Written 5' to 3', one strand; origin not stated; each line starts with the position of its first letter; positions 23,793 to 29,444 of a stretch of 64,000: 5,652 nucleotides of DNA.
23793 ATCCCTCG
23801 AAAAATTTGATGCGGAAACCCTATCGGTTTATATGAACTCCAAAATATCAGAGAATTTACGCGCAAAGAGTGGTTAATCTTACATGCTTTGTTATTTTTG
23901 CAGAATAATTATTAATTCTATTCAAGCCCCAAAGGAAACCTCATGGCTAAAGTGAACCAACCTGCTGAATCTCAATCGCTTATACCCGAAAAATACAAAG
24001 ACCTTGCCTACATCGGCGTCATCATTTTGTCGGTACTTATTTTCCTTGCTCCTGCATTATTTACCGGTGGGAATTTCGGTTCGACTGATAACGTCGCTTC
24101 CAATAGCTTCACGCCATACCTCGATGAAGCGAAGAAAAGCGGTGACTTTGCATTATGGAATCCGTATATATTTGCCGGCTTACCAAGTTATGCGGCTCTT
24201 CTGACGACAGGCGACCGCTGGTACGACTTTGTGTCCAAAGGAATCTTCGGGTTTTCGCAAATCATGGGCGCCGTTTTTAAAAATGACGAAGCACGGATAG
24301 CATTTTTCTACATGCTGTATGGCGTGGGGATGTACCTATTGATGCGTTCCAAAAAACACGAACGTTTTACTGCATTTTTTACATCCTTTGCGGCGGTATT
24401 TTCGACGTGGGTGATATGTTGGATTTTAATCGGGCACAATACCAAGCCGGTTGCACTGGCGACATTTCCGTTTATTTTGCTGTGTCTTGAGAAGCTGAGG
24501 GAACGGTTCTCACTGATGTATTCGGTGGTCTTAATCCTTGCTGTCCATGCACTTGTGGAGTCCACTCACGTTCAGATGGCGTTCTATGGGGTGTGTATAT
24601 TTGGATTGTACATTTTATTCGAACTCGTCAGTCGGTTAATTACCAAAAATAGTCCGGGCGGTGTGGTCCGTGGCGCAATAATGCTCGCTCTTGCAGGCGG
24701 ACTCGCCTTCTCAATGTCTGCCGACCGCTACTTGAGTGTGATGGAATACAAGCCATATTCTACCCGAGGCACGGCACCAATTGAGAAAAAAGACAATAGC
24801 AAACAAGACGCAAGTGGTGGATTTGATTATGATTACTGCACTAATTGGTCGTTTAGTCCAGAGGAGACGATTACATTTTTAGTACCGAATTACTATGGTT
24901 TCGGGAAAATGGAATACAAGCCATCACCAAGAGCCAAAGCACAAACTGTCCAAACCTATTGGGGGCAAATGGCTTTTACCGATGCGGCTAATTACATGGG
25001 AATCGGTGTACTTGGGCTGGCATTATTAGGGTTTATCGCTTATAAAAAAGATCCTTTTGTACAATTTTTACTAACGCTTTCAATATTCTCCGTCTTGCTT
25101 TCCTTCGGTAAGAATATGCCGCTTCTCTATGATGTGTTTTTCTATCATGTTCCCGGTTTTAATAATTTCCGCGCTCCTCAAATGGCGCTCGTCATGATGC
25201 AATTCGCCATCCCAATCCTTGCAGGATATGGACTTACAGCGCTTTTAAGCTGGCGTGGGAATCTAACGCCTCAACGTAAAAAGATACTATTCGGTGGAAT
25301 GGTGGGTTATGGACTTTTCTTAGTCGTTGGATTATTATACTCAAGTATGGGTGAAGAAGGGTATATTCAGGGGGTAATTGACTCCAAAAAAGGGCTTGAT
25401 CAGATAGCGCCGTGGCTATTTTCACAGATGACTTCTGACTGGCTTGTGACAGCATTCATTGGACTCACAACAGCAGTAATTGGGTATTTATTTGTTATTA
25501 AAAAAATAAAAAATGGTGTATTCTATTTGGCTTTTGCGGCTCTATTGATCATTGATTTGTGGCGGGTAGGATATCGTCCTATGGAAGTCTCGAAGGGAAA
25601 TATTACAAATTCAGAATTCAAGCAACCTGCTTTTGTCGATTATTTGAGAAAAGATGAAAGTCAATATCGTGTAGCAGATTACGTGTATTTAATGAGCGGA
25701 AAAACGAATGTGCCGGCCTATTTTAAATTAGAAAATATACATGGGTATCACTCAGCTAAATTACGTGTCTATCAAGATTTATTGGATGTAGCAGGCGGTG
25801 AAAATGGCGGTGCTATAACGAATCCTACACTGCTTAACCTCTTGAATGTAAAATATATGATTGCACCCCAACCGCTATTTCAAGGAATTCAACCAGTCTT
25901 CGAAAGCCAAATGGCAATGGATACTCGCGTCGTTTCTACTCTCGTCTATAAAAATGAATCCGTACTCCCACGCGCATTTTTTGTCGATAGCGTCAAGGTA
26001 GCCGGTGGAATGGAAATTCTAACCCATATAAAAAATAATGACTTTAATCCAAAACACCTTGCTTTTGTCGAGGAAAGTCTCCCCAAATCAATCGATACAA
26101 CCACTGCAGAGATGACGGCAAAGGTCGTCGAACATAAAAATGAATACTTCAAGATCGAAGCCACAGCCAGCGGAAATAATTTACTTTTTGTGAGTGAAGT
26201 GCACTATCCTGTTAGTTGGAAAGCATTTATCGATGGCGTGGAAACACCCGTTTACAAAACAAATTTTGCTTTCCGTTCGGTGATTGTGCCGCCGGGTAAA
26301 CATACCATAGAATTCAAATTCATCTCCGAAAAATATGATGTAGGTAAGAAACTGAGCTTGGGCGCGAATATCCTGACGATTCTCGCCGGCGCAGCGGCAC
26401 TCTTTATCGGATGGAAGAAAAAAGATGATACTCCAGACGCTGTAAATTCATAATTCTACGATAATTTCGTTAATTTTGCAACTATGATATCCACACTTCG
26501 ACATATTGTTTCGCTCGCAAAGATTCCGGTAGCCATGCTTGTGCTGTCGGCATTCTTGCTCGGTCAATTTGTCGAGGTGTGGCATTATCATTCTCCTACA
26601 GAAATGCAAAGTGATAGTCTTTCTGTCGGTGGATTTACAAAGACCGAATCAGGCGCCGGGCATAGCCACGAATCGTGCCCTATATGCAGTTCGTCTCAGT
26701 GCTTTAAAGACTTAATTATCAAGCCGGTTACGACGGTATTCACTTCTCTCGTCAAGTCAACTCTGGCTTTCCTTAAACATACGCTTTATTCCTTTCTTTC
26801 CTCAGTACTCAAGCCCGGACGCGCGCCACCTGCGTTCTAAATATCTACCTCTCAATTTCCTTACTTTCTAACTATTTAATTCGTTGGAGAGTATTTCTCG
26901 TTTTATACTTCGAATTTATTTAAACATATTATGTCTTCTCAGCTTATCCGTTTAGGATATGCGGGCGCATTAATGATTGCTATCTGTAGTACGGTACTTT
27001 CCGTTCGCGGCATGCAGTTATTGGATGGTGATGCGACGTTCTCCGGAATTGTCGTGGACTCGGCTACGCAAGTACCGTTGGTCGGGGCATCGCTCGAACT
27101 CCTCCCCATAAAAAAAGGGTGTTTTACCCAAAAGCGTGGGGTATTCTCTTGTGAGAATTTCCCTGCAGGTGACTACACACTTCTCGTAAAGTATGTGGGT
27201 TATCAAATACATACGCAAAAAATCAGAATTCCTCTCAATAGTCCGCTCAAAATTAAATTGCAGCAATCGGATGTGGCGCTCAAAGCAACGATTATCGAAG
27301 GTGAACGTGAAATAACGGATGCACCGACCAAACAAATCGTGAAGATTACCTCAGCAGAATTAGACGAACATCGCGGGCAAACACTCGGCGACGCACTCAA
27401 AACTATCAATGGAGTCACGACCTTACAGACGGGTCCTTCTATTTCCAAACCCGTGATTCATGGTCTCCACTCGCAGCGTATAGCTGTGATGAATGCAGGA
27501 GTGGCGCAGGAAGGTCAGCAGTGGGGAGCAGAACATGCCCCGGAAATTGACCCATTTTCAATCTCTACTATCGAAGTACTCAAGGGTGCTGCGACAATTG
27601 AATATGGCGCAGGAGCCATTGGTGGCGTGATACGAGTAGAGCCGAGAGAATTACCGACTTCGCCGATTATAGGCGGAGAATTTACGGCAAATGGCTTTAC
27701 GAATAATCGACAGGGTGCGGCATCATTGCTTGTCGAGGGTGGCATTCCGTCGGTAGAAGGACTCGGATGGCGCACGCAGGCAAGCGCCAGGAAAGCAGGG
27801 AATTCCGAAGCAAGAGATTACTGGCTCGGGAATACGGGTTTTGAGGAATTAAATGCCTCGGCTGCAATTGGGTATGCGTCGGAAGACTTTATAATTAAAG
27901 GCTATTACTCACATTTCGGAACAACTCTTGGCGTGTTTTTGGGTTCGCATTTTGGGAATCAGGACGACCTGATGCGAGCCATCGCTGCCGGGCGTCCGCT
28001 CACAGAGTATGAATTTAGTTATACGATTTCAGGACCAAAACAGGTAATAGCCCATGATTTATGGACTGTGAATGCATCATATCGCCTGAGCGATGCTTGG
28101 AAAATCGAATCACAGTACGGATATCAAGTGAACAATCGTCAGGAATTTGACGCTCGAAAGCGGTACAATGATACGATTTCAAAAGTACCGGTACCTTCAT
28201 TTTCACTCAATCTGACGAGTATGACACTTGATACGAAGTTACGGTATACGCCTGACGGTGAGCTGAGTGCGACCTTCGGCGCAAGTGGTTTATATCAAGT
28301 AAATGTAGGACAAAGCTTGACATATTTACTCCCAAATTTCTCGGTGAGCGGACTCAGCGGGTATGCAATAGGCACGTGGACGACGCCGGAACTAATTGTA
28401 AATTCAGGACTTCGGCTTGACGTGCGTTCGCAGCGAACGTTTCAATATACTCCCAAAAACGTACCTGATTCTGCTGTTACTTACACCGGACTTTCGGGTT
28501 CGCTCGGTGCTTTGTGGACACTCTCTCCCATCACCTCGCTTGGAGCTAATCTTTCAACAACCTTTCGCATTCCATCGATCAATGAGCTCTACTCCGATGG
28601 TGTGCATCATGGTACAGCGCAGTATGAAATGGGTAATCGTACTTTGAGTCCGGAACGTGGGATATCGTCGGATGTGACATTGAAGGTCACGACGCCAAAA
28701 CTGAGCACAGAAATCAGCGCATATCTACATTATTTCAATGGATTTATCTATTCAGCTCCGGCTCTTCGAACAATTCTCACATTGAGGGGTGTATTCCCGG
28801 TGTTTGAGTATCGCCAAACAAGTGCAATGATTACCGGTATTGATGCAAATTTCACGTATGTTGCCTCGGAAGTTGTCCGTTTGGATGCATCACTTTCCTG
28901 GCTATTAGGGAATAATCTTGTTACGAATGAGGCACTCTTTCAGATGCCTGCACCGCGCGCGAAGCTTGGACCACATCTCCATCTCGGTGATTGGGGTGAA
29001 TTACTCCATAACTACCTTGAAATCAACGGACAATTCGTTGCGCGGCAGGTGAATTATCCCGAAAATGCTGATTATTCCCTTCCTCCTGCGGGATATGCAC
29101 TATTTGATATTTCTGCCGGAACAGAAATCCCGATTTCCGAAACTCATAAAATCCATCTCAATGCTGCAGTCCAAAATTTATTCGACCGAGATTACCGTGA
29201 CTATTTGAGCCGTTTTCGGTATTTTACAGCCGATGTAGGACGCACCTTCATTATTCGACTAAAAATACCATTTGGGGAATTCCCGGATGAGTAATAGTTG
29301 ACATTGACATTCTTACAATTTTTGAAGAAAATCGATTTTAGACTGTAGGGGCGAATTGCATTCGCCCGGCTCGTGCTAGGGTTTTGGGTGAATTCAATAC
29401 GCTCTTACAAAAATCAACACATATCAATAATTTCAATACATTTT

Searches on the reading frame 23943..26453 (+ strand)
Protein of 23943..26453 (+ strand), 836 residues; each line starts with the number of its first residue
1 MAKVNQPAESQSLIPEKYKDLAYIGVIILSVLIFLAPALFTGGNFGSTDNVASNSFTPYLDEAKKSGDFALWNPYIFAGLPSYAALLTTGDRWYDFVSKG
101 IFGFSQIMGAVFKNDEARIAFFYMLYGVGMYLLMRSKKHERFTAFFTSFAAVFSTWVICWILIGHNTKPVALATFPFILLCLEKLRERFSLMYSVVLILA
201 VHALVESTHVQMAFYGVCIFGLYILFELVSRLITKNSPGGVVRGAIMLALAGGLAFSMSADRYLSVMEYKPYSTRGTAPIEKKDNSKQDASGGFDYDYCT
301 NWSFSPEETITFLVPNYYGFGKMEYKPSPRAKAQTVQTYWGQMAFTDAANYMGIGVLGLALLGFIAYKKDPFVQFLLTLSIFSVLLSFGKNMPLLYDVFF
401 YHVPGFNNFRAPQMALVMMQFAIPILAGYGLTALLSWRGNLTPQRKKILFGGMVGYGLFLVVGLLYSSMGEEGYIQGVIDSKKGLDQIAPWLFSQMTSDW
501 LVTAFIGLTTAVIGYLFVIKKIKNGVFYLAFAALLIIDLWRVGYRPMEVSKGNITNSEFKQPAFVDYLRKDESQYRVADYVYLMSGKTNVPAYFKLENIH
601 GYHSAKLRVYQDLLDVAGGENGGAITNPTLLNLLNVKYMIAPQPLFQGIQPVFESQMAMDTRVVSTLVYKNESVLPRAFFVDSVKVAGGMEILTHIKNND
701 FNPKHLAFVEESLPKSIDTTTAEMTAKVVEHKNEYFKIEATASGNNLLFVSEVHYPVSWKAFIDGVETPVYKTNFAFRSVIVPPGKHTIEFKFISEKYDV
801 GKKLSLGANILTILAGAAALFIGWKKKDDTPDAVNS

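Call 70: search_protein_families(library=pfam, proteins=[window:23943-26453:+], max_evalue=0.001)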
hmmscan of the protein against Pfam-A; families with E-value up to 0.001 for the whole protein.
window:23943-26453:+ (836 aa): 1 family
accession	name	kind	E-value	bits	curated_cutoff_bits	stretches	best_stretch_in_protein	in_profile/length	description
PF09586.16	YfhO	-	4.9e-09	35.6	28.5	1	701-801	729-831/835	Bacterial membrane protein YfhO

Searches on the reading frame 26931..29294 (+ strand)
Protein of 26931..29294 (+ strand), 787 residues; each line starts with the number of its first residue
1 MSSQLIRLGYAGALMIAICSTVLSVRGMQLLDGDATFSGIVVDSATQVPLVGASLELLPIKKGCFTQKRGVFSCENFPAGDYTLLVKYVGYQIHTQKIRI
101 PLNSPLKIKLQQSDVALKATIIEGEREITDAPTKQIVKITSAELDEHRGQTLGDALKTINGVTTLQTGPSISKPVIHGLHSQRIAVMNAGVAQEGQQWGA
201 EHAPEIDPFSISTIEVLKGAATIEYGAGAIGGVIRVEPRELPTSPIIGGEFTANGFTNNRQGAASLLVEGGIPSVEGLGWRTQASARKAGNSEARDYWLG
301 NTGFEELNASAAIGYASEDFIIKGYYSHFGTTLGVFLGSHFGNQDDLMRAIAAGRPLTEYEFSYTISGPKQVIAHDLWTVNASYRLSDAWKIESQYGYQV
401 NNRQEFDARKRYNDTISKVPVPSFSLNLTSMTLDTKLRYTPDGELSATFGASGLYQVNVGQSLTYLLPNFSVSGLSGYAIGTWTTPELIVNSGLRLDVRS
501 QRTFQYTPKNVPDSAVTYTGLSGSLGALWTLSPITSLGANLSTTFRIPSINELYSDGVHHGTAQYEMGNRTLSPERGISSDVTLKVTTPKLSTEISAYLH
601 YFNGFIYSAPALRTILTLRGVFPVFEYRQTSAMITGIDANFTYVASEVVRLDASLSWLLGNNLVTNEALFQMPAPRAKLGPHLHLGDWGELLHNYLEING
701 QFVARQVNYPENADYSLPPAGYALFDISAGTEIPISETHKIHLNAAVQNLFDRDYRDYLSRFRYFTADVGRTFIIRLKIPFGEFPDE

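Call 70: search_protein_families(library=pfam, proteins=[window:26931-29294:+], max_evalue=0.001)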
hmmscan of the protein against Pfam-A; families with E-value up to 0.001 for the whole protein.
window:26931-29294:+ (787 aa): 4 families
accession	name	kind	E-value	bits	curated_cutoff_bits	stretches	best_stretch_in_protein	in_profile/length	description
PF00593.30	TonB_dep_Rec_b-barrel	-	6.4e-28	99.2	27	1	345-750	38-436/436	TonB dependent receptor-like, beta-barrel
PF07715.20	Plug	-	8.6e-18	65.3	23.9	1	135-233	8-107/107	TonB-dependent Receptor Plug Domain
PF13715.12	CarbopepD_reg_2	-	6e-13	49.1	32.2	1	38-118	2-84/88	CarboxypepD_reg-like domain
PF13620.12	CarboxypepD_reg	-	1.4e-09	38.6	32.3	1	37-108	2-77/82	Carboxypeptidase regulatory-like domain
